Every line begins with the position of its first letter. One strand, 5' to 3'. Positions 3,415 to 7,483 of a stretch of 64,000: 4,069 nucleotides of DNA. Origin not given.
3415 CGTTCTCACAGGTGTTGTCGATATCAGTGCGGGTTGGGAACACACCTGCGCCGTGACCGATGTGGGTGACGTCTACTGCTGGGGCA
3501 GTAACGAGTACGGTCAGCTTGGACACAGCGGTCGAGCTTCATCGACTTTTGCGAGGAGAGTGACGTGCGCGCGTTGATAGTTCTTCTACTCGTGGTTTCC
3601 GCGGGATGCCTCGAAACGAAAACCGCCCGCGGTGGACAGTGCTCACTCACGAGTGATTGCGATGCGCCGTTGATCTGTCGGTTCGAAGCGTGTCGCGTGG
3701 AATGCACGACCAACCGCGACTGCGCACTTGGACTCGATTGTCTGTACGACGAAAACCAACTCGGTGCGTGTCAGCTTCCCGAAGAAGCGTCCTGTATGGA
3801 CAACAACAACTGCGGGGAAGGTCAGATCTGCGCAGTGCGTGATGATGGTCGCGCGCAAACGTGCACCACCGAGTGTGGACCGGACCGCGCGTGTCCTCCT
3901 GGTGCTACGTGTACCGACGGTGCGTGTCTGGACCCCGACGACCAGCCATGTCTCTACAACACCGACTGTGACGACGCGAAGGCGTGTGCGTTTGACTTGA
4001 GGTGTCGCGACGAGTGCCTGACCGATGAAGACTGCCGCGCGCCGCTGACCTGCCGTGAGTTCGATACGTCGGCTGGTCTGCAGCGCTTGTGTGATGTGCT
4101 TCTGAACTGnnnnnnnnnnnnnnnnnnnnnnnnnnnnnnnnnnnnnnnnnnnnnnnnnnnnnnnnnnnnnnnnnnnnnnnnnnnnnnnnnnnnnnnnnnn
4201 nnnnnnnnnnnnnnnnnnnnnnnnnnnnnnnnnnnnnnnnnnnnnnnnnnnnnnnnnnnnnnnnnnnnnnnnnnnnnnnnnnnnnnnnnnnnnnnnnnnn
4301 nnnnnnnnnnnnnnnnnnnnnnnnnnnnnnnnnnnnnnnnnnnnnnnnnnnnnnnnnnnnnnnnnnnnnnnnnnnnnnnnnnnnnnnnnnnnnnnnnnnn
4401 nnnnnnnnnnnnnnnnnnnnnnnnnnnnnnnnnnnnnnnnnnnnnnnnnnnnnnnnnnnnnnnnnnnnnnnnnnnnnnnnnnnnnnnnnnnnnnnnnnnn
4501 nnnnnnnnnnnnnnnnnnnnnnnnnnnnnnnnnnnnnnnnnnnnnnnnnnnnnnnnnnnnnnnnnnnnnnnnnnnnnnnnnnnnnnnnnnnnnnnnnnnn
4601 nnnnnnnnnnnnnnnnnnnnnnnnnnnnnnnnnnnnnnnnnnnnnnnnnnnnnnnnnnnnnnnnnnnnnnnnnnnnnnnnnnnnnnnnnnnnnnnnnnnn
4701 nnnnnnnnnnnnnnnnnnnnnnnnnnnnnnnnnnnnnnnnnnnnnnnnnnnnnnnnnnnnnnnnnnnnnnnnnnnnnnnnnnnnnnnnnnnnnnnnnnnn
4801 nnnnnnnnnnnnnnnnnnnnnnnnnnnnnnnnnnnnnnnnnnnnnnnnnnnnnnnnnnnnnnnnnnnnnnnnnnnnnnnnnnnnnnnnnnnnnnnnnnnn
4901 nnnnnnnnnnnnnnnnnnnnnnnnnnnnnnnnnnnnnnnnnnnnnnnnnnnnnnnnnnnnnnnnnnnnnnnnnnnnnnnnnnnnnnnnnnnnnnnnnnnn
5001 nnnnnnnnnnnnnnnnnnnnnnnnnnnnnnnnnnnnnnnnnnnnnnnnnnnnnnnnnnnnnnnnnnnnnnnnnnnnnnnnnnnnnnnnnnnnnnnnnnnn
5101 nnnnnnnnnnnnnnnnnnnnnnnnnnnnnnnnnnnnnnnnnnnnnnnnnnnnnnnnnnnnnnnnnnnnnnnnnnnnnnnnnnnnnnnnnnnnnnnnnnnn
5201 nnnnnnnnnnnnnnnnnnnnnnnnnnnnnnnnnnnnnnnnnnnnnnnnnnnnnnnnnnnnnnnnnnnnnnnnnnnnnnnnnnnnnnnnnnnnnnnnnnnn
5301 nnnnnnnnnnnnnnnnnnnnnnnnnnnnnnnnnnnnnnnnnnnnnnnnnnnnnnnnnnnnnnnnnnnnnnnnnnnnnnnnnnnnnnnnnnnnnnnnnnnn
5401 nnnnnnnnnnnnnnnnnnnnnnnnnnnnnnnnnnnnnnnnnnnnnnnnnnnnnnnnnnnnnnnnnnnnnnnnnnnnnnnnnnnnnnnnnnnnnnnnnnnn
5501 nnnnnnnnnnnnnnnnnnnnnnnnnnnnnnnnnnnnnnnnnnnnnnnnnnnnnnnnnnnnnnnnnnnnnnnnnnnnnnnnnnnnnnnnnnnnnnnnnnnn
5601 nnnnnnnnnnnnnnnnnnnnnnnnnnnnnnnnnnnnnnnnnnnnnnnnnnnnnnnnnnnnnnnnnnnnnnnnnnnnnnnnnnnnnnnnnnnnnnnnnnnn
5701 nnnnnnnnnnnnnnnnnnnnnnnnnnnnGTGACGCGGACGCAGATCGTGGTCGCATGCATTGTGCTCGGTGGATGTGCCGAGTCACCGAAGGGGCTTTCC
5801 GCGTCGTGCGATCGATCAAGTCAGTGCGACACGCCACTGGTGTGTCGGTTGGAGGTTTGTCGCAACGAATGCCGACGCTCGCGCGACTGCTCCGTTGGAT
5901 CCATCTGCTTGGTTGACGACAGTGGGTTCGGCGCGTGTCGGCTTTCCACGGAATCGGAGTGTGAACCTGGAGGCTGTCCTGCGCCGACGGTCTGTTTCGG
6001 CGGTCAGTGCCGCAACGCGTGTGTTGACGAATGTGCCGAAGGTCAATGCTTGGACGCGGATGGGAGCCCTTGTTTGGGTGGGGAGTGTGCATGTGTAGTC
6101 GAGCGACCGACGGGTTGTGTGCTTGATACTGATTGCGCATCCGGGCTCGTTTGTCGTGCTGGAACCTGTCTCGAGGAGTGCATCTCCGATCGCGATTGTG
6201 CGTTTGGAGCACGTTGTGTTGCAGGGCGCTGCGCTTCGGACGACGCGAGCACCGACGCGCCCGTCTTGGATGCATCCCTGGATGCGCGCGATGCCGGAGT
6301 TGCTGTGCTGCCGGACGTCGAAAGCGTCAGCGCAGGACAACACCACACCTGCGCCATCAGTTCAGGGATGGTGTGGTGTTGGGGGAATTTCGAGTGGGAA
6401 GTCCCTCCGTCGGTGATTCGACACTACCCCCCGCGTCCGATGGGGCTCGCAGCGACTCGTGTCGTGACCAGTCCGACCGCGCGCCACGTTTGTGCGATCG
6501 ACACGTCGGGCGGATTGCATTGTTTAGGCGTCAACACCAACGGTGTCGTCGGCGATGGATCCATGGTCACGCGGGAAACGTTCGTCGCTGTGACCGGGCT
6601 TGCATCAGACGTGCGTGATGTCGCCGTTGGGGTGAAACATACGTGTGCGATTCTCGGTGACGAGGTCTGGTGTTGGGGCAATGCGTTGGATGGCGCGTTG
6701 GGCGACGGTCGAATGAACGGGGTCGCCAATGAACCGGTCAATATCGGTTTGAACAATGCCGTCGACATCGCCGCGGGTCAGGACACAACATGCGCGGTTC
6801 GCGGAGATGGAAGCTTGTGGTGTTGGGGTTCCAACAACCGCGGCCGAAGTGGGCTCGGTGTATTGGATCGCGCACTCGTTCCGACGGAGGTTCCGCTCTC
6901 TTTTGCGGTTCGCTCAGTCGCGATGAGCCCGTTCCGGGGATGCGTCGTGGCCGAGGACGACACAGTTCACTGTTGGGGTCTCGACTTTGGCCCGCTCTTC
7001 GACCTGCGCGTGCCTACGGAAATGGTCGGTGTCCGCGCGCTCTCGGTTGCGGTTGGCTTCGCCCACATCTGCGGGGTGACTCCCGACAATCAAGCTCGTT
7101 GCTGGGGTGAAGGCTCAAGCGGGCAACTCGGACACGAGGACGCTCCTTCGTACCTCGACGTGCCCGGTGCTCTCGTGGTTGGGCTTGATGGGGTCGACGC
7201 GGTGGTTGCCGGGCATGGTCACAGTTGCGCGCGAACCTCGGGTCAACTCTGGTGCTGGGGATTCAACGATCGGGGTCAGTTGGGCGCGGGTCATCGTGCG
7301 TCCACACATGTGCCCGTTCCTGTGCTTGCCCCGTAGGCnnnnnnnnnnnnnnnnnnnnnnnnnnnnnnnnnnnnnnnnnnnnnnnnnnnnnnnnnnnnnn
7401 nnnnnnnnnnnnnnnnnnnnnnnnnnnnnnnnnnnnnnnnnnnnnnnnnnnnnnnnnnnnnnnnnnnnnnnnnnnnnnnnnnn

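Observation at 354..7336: Tandem array of five translationally coupled paralogues: Cys-rich module + RCC1 beta-propeller lipoproteins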

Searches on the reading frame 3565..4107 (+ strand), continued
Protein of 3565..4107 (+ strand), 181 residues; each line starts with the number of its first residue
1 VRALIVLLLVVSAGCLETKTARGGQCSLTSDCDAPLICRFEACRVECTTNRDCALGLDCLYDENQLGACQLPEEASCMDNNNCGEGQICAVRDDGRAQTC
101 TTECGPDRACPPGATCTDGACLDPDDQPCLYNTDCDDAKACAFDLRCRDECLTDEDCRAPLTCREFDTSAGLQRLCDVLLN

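Call 52: search_solved_structures(query=A2, max_evalue=1)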
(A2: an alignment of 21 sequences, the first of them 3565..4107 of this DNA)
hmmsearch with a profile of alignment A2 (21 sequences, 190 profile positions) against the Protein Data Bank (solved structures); distinct sequences matched with E-value up to 1: 3.
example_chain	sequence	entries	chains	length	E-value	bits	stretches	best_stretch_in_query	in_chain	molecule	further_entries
1oig_A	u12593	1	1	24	0.052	16.2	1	128-148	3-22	Dumpy, isoform Y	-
8v2m_A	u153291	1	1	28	0.26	13.9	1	99-123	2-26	Kartesh 2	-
8v2u_A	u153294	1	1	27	0.27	13.9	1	99-123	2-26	Kartesh 2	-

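Call 65: search_protein_families(library=pfam, proteins=[L012:10792-12414:+, L023:9890-11587:+, L023:11592-13541:+, L023:13541-14815:+, L014:10801-12897:+, L014:12897-15041:+, L003:4894-6474:+, L020:10700-11935:+, L012:10001-10720:+], max_evalue=0.001)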
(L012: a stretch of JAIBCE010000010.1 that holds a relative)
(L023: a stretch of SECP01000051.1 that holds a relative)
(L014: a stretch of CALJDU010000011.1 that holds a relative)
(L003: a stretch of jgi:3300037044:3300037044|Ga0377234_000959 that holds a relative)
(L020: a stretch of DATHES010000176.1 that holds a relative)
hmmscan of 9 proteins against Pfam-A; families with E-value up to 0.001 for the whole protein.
L012:10792-12414:+ (541 aa): 6 families
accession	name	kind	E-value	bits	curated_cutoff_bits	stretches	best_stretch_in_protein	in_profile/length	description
PF13964.12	Kelch_6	-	3.6e-07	30.4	25.3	0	261-301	2-40/50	Kelch motif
PF24681.1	Kelch_KLHDC2_KLHL20_DRC7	-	2.7e-05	24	50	1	242-381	28-175/221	KLHDC2/KLHL20/DRC7 Kelch-repeats domain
PF23416.1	DUF7107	-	8.1e-05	23.3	24.6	0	67-102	1-36/48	Domain of unknown function (DUF7107)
PF04706.18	Dickkopf_N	-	0.00028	21.6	25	1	37-86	1-51/51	Dickkopf N-terminal cysteine-rich region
PF01344.31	Kelch_1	-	0.00033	20.5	20.1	0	261-299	2-37/46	Kelch motif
PF24981.1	Beta-prop_ATRN-LZTR1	-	0.00066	19.5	50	0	256-464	35-254/289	Attractin/LZTR1 beta-propeller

L023:9890-11587:+ (566 aa): 0 families

L023:11592-13541:+ (650 aa): 1 family
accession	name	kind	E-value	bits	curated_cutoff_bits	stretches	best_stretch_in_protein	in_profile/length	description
PF23416.1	DUF7107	-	9.7e-06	26.3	24.6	0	202-247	1-46/48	Domain of unknown function (DUF7107)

L023:13541-14815:+ (425 aa): 0 families

L014:10801-12897:+ (699 aa): 5 families
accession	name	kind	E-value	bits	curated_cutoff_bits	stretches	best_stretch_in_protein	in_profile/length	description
PF01839.29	FG-GAP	-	5.4e-22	77.7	22.1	3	380-412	1-37/37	FG-GAP repeat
PF13517.12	FG-GAP_3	-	5.8e-17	62.5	26.9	3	388-455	1-61/61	FG-GAP-like repeat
PF12256.14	TcdB_toxin_midN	-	0.0001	22.1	24.8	0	382-431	28-75/181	Insecticide toxin TcdB middle/N-terminal region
PF14783.12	BBS2_Mid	-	0.00041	20.8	27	0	439-460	1-22/108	Ciliary BBSome complex subunit 2, middle region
PF15907.11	Itfg2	-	0.00047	19.9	27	0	523-555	65-97/330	Integrin-alpha FG-GAP repeat-containing protein 2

L014:12897-15041:+ (715 aa): 2 families
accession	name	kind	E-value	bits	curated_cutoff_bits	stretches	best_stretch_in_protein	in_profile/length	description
PF01839.29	FG-GAP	-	3.4e-16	59.2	22.1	2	608-632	1-25/37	FG-GAP repeat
PF13517.12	FG-GAP_3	-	4.5e-12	46.8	26.9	2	560-627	1-61/61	FG-GAP-like repeat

L003:4894-6474:+ (527 aa): 2 families
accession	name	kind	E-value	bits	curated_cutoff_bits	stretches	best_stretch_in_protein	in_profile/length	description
PF04706.18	Dickkopf_N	-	2.9e-06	28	25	0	47-96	1-51/51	Dickkopf N-terminal cysteine-rich region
PF00095.26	WAP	-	0.00065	20.4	20.8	1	83-122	4-40/41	WAP-type (Whey Acidic Protein) 'four-disulfide core'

L020:10700-11935:+ (412 aa): 2 families
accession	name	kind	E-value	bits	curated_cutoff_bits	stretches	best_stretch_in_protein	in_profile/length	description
PF21164.2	Dumpy_DPY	-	8.3e-07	29.3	27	0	49-67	4-22/24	Dumpy, DPY module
PF23416.1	DUF7107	-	5.3e-05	23.9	24.6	0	161-182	25-46/48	Domain of unknown function (DUF7107)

L012:10001-10720:+ (240 aa): 1 family
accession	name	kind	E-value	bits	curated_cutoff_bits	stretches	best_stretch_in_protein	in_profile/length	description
PF04706.18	Dickkopf_N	-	0.00011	22.9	25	0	47-95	2-51/51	Dickkopf N-terminal cysteine-rich region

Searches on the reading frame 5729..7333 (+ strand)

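Call 5: search_protein_families(library=pfam, proteins=[window:5729-7333:+], max_evalue=0.01)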
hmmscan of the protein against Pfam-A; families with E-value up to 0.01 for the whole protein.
window:5729-7333:+ (535 aa): 4 families
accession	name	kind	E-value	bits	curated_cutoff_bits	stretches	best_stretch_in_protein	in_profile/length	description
PF25390.1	WD40_RLD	-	1.2e-46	160.1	150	2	194-418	87-324/363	RCC1-like domain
PF13540.12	RCC1_2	-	6.3e-37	124.9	22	5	345-372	2-29/30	Regulator of chromosome condensation (RCC1) repeat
PF00415.24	RCC1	-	6.8e-29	100.6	21.7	5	504-532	1-29/50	Regulator of chromosome condensation (RCC1) repeat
PF25384.1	Alsin_RLD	-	5.2e-05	23.2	100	0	485-521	273-310/405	Alsin RCC1-like domain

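Call 6: search_protein_families(library=ncbifam, proteins=[window:5729-7333:+], max_evalue=0.01)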
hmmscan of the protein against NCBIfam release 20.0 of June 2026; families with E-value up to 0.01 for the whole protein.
window:5729-7333:+ (535 aa): 1 family
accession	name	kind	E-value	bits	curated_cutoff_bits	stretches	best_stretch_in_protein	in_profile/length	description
TIGR04201.1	Myxo_Cys_RPT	repeat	0.00094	19.2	25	1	127-147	2-22/22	Cys-rich repeat-containing protein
